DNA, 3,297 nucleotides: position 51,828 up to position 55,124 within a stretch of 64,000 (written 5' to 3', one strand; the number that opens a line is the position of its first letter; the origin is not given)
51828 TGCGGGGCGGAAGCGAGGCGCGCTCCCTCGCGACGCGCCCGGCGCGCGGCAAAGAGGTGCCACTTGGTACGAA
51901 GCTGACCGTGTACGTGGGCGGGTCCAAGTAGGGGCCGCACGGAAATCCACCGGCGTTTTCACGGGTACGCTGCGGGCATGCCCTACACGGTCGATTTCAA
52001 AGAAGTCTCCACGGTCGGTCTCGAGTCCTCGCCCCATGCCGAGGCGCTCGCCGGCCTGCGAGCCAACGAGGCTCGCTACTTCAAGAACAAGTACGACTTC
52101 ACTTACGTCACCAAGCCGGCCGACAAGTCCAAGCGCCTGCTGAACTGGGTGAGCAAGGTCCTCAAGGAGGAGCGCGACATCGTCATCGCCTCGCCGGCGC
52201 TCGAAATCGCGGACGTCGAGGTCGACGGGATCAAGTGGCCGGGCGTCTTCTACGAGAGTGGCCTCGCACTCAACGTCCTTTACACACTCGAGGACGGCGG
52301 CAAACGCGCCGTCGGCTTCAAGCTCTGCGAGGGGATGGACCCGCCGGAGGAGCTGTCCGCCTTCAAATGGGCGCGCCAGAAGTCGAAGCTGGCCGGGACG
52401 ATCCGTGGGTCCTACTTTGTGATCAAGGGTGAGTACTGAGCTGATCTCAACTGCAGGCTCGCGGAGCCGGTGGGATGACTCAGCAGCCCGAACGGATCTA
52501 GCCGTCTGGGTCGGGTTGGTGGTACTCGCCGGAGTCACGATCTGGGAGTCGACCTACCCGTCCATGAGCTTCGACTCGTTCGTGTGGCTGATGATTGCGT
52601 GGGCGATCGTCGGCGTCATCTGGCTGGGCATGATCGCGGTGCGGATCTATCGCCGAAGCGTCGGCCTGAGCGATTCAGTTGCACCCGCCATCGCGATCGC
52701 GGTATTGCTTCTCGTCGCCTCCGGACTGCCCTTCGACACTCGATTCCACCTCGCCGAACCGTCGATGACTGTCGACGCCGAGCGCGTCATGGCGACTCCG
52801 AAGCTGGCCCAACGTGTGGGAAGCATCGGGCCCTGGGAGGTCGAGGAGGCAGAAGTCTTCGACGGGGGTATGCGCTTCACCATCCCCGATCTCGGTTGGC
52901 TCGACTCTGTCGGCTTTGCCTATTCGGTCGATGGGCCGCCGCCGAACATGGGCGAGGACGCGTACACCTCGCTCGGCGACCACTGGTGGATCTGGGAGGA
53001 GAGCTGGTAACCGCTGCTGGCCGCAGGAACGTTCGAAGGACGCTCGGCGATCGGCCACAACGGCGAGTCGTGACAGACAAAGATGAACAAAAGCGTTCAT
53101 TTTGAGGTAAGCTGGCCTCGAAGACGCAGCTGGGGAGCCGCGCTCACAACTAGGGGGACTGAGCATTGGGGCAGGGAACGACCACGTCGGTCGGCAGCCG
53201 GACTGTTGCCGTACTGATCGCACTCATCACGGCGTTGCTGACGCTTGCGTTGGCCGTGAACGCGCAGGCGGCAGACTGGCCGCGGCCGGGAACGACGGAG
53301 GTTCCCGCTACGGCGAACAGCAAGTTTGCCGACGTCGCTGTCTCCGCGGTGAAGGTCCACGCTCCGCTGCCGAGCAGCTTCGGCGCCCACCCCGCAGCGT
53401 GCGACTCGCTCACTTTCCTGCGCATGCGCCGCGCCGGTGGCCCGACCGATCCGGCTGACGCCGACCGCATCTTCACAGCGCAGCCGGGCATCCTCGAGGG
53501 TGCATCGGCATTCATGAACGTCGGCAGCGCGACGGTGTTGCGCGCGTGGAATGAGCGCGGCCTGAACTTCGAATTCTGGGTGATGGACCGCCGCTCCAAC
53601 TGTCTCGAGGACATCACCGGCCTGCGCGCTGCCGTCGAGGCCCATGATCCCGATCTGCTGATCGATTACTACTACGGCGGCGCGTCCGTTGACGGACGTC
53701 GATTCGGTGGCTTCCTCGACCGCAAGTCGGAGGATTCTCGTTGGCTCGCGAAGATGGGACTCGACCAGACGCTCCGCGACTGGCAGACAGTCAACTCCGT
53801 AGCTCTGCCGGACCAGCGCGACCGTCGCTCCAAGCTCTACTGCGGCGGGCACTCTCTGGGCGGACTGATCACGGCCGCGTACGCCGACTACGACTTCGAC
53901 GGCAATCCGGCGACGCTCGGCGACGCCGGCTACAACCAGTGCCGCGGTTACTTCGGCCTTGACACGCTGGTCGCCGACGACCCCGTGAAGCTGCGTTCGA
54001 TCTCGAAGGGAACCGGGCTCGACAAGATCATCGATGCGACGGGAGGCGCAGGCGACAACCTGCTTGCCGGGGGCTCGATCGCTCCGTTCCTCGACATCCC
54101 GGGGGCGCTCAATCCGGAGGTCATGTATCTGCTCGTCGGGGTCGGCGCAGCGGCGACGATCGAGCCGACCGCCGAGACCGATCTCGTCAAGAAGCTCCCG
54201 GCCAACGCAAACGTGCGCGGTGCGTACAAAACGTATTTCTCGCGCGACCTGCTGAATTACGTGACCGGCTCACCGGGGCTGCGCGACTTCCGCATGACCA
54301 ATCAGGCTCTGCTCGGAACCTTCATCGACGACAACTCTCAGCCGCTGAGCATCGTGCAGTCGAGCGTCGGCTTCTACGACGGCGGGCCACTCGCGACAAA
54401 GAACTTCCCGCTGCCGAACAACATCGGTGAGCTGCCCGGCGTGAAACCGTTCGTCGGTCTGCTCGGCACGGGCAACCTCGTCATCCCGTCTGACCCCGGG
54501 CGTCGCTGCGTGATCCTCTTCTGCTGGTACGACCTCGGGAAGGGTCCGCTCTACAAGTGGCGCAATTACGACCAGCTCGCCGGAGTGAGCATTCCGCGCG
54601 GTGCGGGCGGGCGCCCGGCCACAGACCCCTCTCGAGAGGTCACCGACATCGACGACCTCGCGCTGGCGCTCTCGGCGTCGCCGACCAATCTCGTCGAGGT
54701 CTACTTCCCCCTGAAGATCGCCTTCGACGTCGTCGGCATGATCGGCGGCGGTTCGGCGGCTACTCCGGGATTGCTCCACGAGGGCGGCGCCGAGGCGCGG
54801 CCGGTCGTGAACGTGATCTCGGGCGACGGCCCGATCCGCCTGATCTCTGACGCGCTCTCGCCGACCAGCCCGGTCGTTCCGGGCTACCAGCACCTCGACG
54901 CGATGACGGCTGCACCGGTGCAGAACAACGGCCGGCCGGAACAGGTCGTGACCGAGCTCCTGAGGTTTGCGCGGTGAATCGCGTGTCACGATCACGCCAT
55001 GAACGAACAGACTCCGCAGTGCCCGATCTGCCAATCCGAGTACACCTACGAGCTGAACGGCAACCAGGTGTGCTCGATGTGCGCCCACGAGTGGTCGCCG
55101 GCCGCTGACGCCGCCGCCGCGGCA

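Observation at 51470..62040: A recurrent basic C-terminal Cys-pair module shared by three otherwise unrelated secreted proteins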

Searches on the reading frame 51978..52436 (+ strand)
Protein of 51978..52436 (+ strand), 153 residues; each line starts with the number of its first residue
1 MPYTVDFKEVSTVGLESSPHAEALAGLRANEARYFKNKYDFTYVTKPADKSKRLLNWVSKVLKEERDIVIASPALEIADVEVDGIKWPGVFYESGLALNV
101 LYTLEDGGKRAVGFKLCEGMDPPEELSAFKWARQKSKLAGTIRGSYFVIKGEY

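Call 70: search_protein_families(library=pfam, proteins=[window:51978-52436:+], max_evalue=0.01)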
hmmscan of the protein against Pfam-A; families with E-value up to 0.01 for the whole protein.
window:51978-52436:+ (153 aa): 0 families

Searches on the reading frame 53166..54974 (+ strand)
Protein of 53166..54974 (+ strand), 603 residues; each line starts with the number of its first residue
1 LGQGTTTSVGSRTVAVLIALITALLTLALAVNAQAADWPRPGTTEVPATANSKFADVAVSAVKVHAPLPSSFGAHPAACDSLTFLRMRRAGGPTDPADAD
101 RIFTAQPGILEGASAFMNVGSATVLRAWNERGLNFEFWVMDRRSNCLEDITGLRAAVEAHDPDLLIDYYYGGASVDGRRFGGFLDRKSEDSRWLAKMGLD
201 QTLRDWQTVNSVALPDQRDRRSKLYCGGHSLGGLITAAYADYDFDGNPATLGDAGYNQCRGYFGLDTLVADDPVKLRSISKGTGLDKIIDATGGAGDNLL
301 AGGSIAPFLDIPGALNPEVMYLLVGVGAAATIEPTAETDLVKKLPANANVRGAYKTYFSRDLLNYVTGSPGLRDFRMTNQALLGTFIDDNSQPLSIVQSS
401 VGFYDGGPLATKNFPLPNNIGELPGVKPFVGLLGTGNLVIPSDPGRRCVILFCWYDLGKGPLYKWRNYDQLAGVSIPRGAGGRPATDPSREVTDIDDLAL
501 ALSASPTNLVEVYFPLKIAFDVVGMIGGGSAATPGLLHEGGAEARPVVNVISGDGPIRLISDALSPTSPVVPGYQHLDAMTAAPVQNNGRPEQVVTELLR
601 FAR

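Call 3: search_protein_families(library=pfam, proteins=[window:53166-54974:+], max_evalue=0.1)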
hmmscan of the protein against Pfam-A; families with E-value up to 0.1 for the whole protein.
window:53166-54974:+ (603 aa): 2 families
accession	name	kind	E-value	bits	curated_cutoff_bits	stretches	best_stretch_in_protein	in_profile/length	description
PF12146.15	Hydrolase_4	-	0.024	14.4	27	1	199-240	55-94/239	Serine aminopeptidase, S33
PF12695.13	Abhydrolase_5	-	0.025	14.8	27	1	170-242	5-77/164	Alpha/beta hydrolase family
